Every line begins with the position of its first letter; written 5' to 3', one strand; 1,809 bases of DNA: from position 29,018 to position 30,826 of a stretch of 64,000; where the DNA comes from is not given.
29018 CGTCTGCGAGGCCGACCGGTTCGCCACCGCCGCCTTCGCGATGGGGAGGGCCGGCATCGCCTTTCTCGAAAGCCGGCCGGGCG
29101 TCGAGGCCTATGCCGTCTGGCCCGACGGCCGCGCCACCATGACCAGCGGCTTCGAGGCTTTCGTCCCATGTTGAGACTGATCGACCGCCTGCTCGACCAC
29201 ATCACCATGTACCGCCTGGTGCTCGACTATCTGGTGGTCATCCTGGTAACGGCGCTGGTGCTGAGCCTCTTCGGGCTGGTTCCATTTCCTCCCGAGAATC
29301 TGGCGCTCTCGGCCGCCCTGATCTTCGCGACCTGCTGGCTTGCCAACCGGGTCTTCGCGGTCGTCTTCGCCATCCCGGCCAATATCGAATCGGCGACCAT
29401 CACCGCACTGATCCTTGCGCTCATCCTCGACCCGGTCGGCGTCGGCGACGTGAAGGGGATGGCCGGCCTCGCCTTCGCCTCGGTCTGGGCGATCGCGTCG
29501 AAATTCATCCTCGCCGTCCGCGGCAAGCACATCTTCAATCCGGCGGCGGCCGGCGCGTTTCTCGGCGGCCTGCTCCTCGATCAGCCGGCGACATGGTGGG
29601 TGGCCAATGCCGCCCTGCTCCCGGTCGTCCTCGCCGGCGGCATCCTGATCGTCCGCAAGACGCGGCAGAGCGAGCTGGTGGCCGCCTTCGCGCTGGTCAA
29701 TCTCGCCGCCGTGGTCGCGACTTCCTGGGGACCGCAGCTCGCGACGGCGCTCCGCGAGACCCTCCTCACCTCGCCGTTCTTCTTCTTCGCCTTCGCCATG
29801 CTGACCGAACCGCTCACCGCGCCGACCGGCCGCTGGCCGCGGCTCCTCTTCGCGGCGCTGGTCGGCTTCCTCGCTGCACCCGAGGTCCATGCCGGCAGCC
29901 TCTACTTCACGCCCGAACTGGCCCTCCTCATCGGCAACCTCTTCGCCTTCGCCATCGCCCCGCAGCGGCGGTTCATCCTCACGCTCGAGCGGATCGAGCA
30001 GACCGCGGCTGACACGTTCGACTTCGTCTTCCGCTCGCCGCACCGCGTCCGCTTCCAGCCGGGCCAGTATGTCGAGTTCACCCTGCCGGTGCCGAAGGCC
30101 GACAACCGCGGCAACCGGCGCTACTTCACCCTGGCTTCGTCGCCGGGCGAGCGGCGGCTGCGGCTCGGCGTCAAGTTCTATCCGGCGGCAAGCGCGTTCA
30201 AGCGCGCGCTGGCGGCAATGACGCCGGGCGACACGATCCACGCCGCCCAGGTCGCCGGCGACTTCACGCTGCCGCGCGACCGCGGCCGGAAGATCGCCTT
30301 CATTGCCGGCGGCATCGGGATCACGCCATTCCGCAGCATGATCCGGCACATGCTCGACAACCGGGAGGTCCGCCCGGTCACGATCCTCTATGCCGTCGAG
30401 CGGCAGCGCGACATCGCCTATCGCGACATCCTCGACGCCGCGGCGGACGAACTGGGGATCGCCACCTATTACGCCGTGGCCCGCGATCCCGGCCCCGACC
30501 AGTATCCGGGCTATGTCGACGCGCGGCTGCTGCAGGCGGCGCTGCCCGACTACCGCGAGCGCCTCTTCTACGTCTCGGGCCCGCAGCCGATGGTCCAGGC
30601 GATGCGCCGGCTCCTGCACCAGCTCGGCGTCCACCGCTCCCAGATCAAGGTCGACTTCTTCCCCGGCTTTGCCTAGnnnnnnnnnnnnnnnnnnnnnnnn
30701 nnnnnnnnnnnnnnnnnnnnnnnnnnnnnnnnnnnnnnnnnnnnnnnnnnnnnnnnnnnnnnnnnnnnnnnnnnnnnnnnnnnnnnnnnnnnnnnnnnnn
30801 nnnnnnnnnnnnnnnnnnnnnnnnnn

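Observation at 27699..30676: Three-gene flavinylation module in which the FMN-threonine site appears moved from an RnfD-like membrane domain to a separate anchored protein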

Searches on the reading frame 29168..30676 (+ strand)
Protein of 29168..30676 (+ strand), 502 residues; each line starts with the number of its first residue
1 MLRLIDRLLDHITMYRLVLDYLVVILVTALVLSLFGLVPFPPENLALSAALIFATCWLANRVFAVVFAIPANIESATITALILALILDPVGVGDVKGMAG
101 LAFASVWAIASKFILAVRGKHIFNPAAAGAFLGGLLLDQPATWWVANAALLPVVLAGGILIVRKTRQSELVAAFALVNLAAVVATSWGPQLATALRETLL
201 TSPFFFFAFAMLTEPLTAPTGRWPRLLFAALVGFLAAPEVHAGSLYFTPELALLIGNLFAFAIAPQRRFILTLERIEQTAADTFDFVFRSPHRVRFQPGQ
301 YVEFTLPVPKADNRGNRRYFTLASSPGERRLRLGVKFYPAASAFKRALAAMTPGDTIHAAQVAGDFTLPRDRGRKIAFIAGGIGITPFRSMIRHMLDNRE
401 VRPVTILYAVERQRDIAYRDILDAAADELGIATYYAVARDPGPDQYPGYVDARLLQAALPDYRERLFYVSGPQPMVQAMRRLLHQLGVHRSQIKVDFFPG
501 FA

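Call 3: search_protein_families(library=pfam, proteins=[window:29168-30676:+], max_evalue=0.1)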
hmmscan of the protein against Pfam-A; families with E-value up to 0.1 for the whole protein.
window:29168-30676:+ (502 aa): 5 families
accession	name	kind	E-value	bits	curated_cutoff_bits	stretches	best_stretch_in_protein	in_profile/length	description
PF00175.26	NAD_binding_1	-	9.3e-19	68.5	22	1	378-480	1-108/109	Oxidoreductase NAD-binding domain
PF03116.20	NQR2_RnfD_RnfE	-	1.1e-07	32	27.7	1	153-263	178-286/296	NQR2, RnfD, RnfE family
PF08030.17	NAD_binding_6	-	0.0019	18.7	22.2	1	375-400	3-28/156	Ferric reductase NAD binding domain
PF22290.1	DmmA-like_N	-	0.0057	17.5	33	0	369-427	14-69/124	Dimethylamine monooxygenase subunit DmmA-like, N-terminal domain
PF17367.7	NiFe_hyd_3_EhaA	-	0.074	13.7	25.5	0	11-85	4-80/97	NiFe-hydrogenase-type-3 Eha complex subunit A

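Call 4: search_protein_families(library=ncbifam, proteins=[window:29168-30676:+], max_evalue=0.1)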
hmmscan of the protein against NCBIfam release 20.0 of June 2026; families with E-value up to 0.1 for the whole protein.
window:29168-30676:+ (502 aa): 27 families (the best 25 are shown)
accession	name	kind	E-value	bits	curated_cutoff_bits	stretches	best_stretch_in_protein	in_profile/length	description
NF009805.0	PRK13289.1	equivalog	7.5e-31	107.4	432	1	294-498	183-392/399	NO-inducible flavohemoprotein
NF040810.1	BenC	equivalog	3.7e-26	92.1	430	1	268-493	104-325/333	benzoate 1,2-dioxygenase electron transfer component BenC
NF058606.1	GlBtMonoRdsGbcB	equivalog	1.4e-19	70.2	500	1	277-492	23-241/362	glycine betaine monooxygenase reductase subunit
NF007964.0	PRK10684.1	equivalog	1.7e-18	66.7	383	1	271-496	12-235/333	NADH oxidoreductase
NF045803.1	MethMoxFADbindMmoC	equivalog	3.3e-18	65.6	500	1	291-496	135-338/343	aromatic/alkene monooxygenase hydroxylase FAD-binding subunit MmoC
NF008822.0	PRK11872.1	equivalog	1.8e-17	63.4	402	1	291-496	132-333/341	anthranilate 1,2-dioxygenase electron transfer component AntC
TIGR02160.1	PA_CoA_Oxy5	hypoth_equivalog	2.2e-15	56.3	420.8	1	272-498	5-241/352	1,2-phenylacetyl-CoA epoxidase subunit PaaE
NF005963.0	PRK08051.1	equivalog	1.1e-14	54.3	230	1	273-498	8-230/233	NAD(P)H-flavin reductase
TIGR01941.1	nqrF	equivalog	4.2e-13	49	295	1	350-498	248-403/405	NADH:ubiquinone reductase (Na(+)-transporting) subunit F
NF006220.0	PRK08345.1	subfamily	1.6e-09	37.5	395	1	293-441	40-183/294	cytochrome-c3 hydrogenase subunit gamma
NF000796.0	PRK00054.1-1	equivalog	3.1e-08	33.2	224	1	278-487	13-193/254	dihydroorotate dehydrogenase electron transfer subunit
NF052252.1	flav_redu_LuxG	exception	3.2e-08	33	340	1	272-496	4-227/232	flavin mononucleotide reductase LuxG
TIGR02911.1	sulfite_red_B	equivalog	4.2e-08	32.6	288.6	1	282-496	17-222/261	anaerobic sulfite reductase subunit AsrB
NF040830.1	sulfhyd_ShyC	equivalog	8.7e-07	28.4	600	1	293-421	36-156/288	NAD(P)-dependent hydrogenase/sulfhydrogenase 2 subunit gamma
NF040835.1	sulfhyd_HydG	equivalog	2.2e-05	23.9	650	1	286-489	37-239/292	NADPH-dependent hydrogenase/sulfhydrogenase 1 subunit gamma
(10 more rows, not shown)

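Call 16: find_homologous_proteins(query=window:29168-30673:+, max_evalue=0.00001)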
Query window:29168-30673:+ (502 aa): 6875 proteins with E <= 0.00001 among 8000 candidates; the best 120 are listed.
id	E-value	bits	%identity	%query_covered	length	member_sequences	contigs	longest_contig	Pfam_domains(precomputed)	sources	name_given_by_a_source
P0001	0.0e+0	1097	100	100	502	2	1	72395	PF00175.27,PF03116.21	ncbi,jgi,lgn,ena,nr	ncbi:MAG TPA: RnfABCDGE type electron transport complex subunit D [Bauldia sp.]|nr:RnfABCDGE type el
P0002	3.2e-214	730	67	100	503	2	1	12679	PF00175.27,PF03116.21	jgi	-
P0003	6.4e-213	726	66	100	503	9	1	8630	PF00175.27,PF03116.21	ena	-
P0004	6.7e-213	726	67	100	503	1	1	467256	PF00175.27,PF03116.21,PF00970.31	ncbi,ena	-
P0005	2.2e-212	724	66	100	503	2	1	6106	PF00175.27,PF03116.21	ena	-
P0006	8.0e-212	723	65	100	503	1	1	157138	PF00175.27,PF03116.21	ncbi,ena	-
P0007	1.0e-210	719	64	100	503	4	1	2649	PF00175.27,PF03116.21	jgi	jgi:ferredoxin-NADP reductase/Na+-translocating ferredoxin:NAD+ oxidoreductase RnfD subunit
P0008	1.4e-209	715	65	100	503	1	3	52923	PF00175.27,PF03116.21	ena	-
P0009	3.6e-209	714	64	100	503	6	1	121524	PF00175.27,PF03116.21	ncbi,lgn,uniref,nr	ncbi:MAG: hypothetical protein E5W91_20955 [Mesorhizobium sp.]|uniref:hypothetical protein n=1 Tax=M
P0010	6.8e-209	713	65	100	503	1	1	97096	PF00175.27,PF03116.21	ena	-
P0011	7.1e-209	713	65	100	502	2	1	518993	PF00175.27,PF03116.21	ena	-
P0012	1.2e-208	712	66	100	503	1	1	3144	PF00175.27,PF03116.21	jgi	jgi:ferredoxin-NADP reductase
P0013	1.5e-208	712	64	97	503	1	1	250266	PF00175.27,PF03116.21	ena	-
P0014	1.8e-208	712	64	100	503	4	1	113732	PF00175.27,PF03116.21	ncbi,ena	-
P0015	2.3e-208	711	65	100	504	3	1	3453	PF00175.27,PF03116.21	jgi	-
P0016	1.2e-207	709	66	100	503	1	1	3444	PF00175.27,PF03116.21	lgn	-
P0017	1.3e-207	709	66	100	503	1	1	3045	PF00175.27,PF03116.21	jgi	-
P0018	2.3e-207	708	63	100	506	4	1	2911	PF00175.27,PF03116.21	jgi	jgi:ferredoxin-NADP reductase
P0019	2.9e-207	708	64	100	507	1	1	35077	PF00175.27,PF03116.21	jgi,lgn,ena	-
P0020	3.8e-207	707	65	100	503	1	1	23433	PF00175.27,PF03116.21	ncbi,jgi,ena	jgi:ferredoxin-NADP reductase/Na+-translocating ferredoxin:NAD+ oxidoreductase RnfD subunit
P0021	6.6e-207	706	64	100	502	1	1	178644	PF00175.27,PF03116.21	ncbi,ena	-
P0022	1.3e-206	705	65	100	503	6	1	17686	PF00175.27,PF03116.21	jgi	jgi:ferredoxin-NADP reductase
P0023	1.7e-206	705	65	100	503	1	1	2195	PF00175.27,PF03116.21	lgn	-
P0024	2.5e-206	704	64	100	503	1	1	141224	PF00175.27,PF03116.21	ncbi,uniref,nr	ncbi:RnfABCDGE type electron transport complex subunit D [Mesorhizobium helmanticense]|uniref:FAD-bi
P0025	2.9e-206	704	64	100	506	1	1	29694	PF00175.27,PF03116.21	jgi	jgi:ferredoxin-NADP reductase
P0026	5.4e-206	703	64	100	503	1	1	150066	PF00175.27,PF03116.21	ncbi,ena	-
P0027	8.3e-206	703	64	100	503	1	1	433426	PF00175.27,PF03116.21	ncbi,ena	-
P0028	1.0e-205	702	64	100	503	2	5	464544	PF00175.27,PF03116.21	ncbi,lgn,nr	ncbi:MAG: RnfABCDGE type electron transport complex subunit D [Rhizobiales bacterium]|nr:RnfABCDGE t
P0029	1.6e-205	702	64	100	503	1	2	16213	PF00175.27,PF03116.21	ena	-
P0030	3.3e-205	701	64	100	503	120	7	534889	PF00175.27,PF03116.21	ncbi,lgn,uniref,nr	ncbi:RnfABCDGE type electron transport complex subunit D [Mesorhizobium opportunistum]|uniref:RnfABC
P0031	3.4e-205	701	63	100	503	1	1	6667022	PF00175.27,PF03116.21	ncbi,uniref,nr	ncbi:RnfABCDGE type electron transport complex subunit D [Mesorhizobium sp. INR15]|uniref:RnfABCDGE 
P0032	3.7e-205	701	64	100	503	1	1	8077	PF00175.27,PF03116.21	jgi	jgi:ferredoxin-NADP reductase/Na+-translocating ferredoxin:NAD+ oxidoreductase RnfD subunit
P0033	5.7e-205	700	64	100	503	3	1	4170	PF00175.27,PF03116.21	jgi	jgi:ferredoxin-NADP reductase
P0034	7.4e-205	700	64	100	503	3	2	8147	PF00175.27,PF03116.21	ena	-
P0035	9.3e-205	699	63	100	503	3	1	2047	PF00175.27,PF03116.21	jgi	jgi:Na+-transporting NADH:ubiquinone oxidoreductase subunit NqrB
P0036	1.1e-204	699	63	100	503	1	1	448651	PF00175.27,PF03116.21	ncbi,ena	-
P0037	1.1e-204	699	64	100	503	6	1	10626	PF00175.27,PF03116.21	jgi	jgi:ferredoxin-NADP reductase/Na+-translocating ferredoxin:NAD+ oxidoreductase RnfD subunit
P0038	1.2e-204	699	63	100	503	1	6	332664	PF00175.27,PF03116.21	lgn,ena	-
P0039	1.5e-204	699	64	100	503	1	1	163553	PF00175.27,PF03116.21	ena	-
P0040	2.3e-204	698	63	100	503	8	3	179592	PF00175.27,PF03116.21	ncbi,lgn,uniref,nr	ncbi:hypothetical protein EN836_17005 [Mesorhizobium sp. M1C.F.Ca.ET.193.01.1.1]|uniref:RnfABCDGE ty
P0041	2.4e-204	698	62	100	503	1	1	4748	PF00175.27,PF03116.21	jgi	jgi:ferredoxin-NADP reductase/Na+-translocating ferredoxin:NAD+ oxidoreductase RnfD subunit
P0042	6.1e-204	697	63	100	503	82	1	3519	PF00175.27,PF03116.21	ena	-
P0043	6.8e-204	696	65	100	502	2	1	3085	PF00175.27,PF03116.21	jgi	jgi:ferredoxin-NADP reductase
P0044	8.6e-204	696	63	100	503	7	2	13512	PF00175.27,PF03116.21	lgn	-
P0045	2.9e-203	694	63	100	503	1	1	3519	PF00175.27,PF03116.21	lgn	-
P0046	3.9e-203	694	63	100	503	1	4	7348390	PF00175.27,PF03116.21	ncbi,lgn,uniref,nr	ncbi:hypothetical protein EJ070_14915 [Mesorhizobium sp. M1E.F.Ca.ET.045.02.1.1]|uniref:RnfABCDGE ty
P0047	4.7e-203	694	63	100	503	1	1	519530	PF00175.27,PF03116.21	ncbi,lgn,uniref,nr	ncbi:RnfABCDGE type electron transport complex subunit D [Mesorhizobium sp.]|uniref:RnfABCDGE type e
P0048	5.3e-203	693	62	100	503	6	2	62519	PF00175.27,PF03116.21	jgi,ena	-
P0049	6.2e-203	693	63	100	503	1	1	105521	PF00175.27,PF03116.21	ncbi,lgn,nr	ncbi:MAG: hypothetical protein E5V75_15905 [Mesorhizobium sp.]|nr:MAG: hypothetical protein E5V75_15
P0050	6.2e-203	693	63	100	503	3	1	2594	PF00175.27,PF03116.21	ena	-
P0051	7.4e-203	693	64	100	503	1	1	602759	PF00175.27,PF03116.21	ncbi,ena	-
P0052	1.1e-202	692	63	100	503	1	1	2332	PF00175.27,PF03116.21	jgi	jgi:ferredoxin-NADP reductase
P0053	1.1e-202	692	63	100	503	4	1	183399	PF00175.27,PF03116.21,PF00970.31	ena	-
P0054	1.4e-202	692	63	100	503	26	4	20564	PF00175.27,PF03116.21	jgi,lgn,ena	-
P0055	1.4e-202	692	64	100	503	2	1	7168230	PF00175.27,PF03116.21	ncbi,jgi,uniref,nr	ncbi:hypothetical protein EJ076_12365 [Mesorhizobium sp. M7D.F.Ca.US.005.01.1.1]|jgi:glycine betaine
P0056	2.0e-202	692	64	100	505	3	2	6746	PF00175.27,PF03116.21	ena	-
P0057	2.4e-202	691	62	100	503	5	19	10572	PF00175.27,PF03116.21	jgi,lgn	-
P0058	2.9e-202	691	63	100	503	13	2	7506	PF00175.27,PF03116.21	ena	-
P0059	3.2e-202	691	63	100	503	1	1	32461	PF00175.27,PF03116.21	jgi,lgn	jgi:ferredoxin-NADP reductase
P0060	3.2e-202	691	63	100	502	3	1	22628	PF00175.27,PF03116.21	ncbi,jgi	-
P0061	4.4e-202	690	63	100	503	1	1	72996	PF00175.27,PF03116.21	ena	-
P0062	4.6e-202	690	64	100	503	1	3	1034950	PF00175.27,PF03116.21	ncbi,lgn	-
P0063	5.2e-202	690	63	100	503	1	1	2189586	PF00175.27,PF03116.21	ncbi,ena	-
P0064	5.5e-202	690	64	100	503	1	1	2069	PF00175.27,PF03116.21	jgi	jgi:ferredoxin-NADP reductase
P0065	7.0e-202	690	62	100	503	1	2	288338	PF00175.27,PF03116.21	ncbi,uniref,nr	ncbi:hypothetical protein FJ987_11795 [Mesorhizobium sp. CU2]|uniref:RnfABCDGE type electron transpo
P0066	1.2e-201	689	63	100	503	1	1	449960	PF00175.27,PF03116.21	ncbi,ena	-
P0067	1.3e-201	689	62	100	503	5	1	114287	PF00175.27,PF03116.21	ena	-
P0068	1.4e-201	689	63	100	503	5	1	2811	PF00175.27,PF03116.21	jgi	-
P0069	1.6e-201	689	63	100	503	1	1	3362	PF00175.27,PF03116.21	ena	-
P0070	1.6e-201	689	61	100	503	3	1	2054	PF00175.27,PF03116.21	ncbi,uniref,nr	ncbi:hypothetical protein EOA75_32210 [Mesorhizobium sp. M1A.F.Ca.IN.022.07.1.1]|uniref:RnfABCDGE ty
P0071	1.7e-201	689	63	100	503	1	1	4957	PF00175.27,PF03116.21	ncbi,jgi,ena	jgi:ferredoxin-NADP reductase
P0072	1.8e-201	688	63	100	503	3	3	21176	PF00175.27,PF03116.21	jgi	jgi:ferredoxin-NADP reductase/Na+-translocating ferredoxin:NAD+ oxidoreductase RnfD subunit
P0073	2.0e-201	688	62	100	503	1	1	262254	PF00175.27,PF03116.21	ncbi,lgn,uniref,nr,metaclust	ncbi:RnfABCDGE type electron transport complex subunit D [Mesorhizobium loti]|uniref:RnfABCDGE type 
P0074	3.0e-201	688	62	100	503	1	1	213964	PF00175.27,PF03116.21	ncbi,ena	-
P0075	3.4e-201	688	63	100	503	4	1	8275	PF00175.27,PF03116.21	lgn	-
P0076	3.9e-201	687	63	100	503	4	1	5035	PF00175.27,PF03116.21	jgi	jgi:ferredoxin-NADP reductase/Na+-translocating ferredoxin:NAD+ oxidoreductase RnfD subunit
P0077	4.1e-201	687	64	100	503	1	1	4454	PF00175.27,PF03116.21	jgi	jgi:ferredoxin-NADP reductase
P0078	5.8e-201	687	63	100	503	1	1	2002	PF00175.27,PF03116.21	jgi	jgi:ferredoxin-NADP reductase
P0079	5.9e-201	687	62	100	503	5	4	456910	PF00175.27,PF03116.21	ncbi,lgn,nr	ncbi:MAG: hypothetical protein E5X80_23350 [Mesorhizobium sp.]|nr:MAG: hypothetical protein EOR71_00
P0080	7.9e-201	686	62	100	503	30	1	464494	PF00175.27,PF03116.21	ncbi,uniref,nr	ncbi:RnfABCDGE type electron transport complex subunit D [Mesorhizobium sp. WSM4976]|uniref:RnfABCDG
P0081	8.4e-201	686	63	100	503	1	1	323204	PF00175.27,PF03116.21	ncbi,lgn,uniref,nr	ncbi:RnfABCDGE type electron transport complex subunit D [Mesorhizobium sp. B2-6-4]|uniref:RnfABCDGE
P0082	8.8e-201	686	63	100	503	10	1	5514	PF00175.27,PF03116.21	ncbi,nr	ncbi:MAG: hypothetical protein E6G87_06600 [Alphaproteobacteria bacterium]|nr:MAG: hypothetical prot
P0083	9.2e-201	686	62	100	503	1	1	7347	PF00175.27,PF03116.21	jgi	jgi:ferredoxin-NADP reductase/Na+-translocating ferredoxin:NAD+ oxidoreductase RnfD subunit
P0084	1.0e-200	686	63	100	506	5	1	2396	PF00175.27,PF03116.21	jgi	-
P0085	1.2e-200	686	61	100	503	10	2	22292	PF00175.27,PF03116.21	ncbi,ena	ncbi:MAG: RnfABCDGE type electron transport complex subunit D [Mesorhizobium sp.]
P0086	1.3e-200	686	61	100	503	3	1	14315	PF00175.27,PF03116.21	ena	-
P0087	1.3e-200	686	63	100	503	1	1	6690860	PF00175.27,PF03116.21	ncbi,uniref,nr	ncbi:FAD-dependent oxidoreductase [Mesorhizobium sp. J8]|uniref:FAD-dependent oxidoreductase n=1 Tax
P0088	1.7e-200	685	64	99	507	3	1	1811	PF00175.27,PF03116.21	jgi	jgi:ferredoxin-NADP reductase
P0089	2.2e-200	685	63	100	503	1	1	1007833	PF00175.27,PF03116.21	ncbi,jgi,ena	jgi:ferredoxin-NADP reductase/Na+-translocating ferredoxin:NAD+ oxidoreductase RnfD subunit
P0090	2.3e-200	685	63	100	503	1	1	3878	PF00175.27,PF03116.21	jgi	jgi:ferredoxin-NADP reductase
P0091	2.6e-200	685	62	100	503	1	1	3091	PF00175.27,PF03116.21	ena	-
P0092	3.8e-200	684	63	100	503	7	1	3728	PF00175.27,PF03116.21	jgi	jgi:Na+-transporting NADH:ubiquinone oxidoreductase subunit NqrB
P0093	4.7e-200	684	62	100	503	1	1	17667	PF00175.27,PF03116.21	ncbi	-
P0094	4.7e-200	684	63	100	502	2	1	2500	PF00175.27,PF03116.21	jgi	jgi:ferredoxin-NADP reductase/Na+-translocating ferredoxin:NAD+ oxidoreductase RnfD subunit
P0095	8.4e-200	683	62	100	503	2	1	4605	PF00175.27,PF03116.21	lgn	-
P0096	8.5e-200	683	62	100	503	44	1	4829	PF00175.27,PF03116.21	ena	-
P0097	8.6e-200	683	62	100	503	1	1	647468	PF00175.27,PF03116.21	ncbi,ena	-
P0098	8.7e-200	683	62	100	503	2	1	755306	PF00175.27,PF03116.21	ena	-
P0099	9.3e-200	683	62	100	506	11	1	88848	PF00175.27,PF03116.21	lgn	-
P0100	1.0e-199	683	62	100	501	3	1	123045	PF00175.27,PF03116.21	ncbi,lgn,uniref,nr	ncbi:FAD-dependent oxidoreductase [Mesorhizobium captivum]|uniref:FAD-dependent oxidoreductase n=1 T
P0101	1.1e-199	682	63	100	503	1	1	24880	PF00175.27,PF03116.21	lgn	-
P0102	1.2e-199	682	63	100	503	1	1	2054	PF00175.27,PF03116.21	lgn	-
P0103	1.3e-199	682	61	100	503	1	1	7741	PF00175.27,PF03116.21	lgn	-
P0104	1.8e-199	682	62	100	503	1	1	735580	PF00175.27,PF03116.21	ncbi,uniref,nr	ncbi:RnfABCDGE type electron transport complex subunit D [Mesorhizobium sp. WSM4935]|uniref:RnfABCDG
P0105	2.2e-199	682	62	100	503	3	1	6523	PF00175.27,PF03116.21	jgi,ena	-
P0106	2.8e-199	681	65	97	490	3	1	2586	PF00175.27,PF03116.21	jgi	jgi:ferredoxin-NADP reductase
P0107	3.3e-199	681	62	100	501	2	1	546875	PF00175.27,PF03116.21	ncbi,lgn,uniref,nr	ncbi:RnfABCDGE type electron transport complex subunit D [Mesorhizobium sp. B2-7-2]|uniref:FAD-depen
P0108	4.6e-199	680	62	100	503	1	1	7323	PF00175.27,PF03116.21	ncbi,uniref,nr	ncbi:MAG: RnfABCDGE type electron transport complex subunit D [Mesorhizobium sp.]|uniref:RnfABCDGE t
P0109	4.6e-199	680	62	100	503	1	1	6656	PF00175.27,PF03116.21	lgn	-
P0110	6.4e-199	680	62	100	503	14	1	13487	PF00175.27,PF03116.21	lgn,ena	-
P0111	6.5e-199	680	61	100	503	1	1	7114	PF00175.27,PF03116.21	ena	-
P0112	6.6e-199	680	62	100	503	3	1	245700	PF00175.27,PF03116.21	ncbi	-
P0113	7.3e-199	680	62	100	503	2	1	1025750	PF00175.27,PF03116.21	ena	-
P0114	9.6e-199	679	61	100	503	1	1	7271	PF00175.27,PF03116.21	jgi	jgi:Na+-transporting NADH:ubiquinone oxidoreductase subunit NqrB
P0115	1.1e-198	679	63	100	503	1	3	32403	PF00175.27,PF03116.21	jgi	jgi:ferredoxin-NADP reductase/Na+-translocating ferredoxin:NAD+ oxidoreductase RnfD subunit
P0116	1.1e-198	679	63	100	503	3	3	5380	PF00175.27,PF03116.21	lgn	-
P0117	1.3e-198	679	61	100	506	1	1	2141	PF00175.27,PF03116.21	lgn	-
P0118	2.3e-198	678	61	100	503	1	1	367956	PF00175.27,PF03116.21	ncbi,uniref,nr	ncbi:RnfABCDGE type electron transport complex subunit D [Mesorhizobium sp. WSM4884]|uniref:RnfABCDG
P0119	2.7e-198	678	62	100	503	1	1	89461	PF00175.27,PF03116.21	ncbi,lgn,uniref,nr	ncbi:RnfABCDGE type electron transport complex subunit D [Mesorhizobium sp. WSM3224]|uniref:RnfABCDG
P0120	2.7e-198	678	62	100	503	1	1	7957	PF00175.27,PF03116.21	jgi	jgi:Na+-transporting NADH:ubiquinone oxidoreductase subunit NqrB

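Call 18: find_encoding_contigs(protein=P0031, flank=8000, max_places=2)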
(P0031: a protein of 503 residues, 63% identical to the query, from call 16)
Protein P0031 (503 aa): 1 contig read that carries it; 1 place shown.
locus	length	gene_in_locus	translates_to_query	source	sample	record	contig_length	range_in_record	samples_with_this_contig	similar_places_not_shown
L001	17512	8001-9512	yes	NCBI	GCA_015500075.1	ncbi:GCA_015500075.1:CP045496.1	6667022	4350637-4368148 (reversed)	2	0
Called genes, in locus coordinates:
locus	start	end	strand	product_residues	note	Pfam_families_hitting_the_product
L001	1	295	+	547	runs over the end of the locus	PF00664:ABC_membrane, PF00005:ABC_tran (faint)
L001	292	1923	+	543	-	PF00005:ABC_tran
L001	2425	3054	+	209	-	PF05891:Methyltransf_PK (weak), PF13847:Methyltransf_31, PF08241:Methyltransf_11, PF08242:Methyltransf_12, PF13649:Methyltransf_25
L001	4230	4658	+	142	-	PF07885:Ion_trans_2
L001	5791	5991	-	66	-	PF01292:Ni_hydr_CYTB (weak)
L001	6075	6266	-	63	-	-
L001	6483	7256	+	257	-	PF04205:FMN_bind (weak)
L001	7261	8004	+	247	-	PF02424:ApbE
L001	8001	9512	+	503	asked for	PF03116:NQR2_RnfD_RnfE (weak), PF00175:NAD_binding_1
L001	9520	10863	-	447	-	PF26769:HAMP_PhoQ, PF02518:HATPase_c, PF13581:HATPase_c_2 (weak)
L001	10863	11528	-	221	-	PF00072:Response_reg, PF00486:Trans_reg_C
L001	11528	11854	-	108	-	PF03413:PepSY (weak)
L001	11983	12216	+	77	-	-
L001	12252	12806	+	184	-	PF09990:DUF2231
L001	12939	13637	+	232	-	PF00571:CBS, PF04972:BON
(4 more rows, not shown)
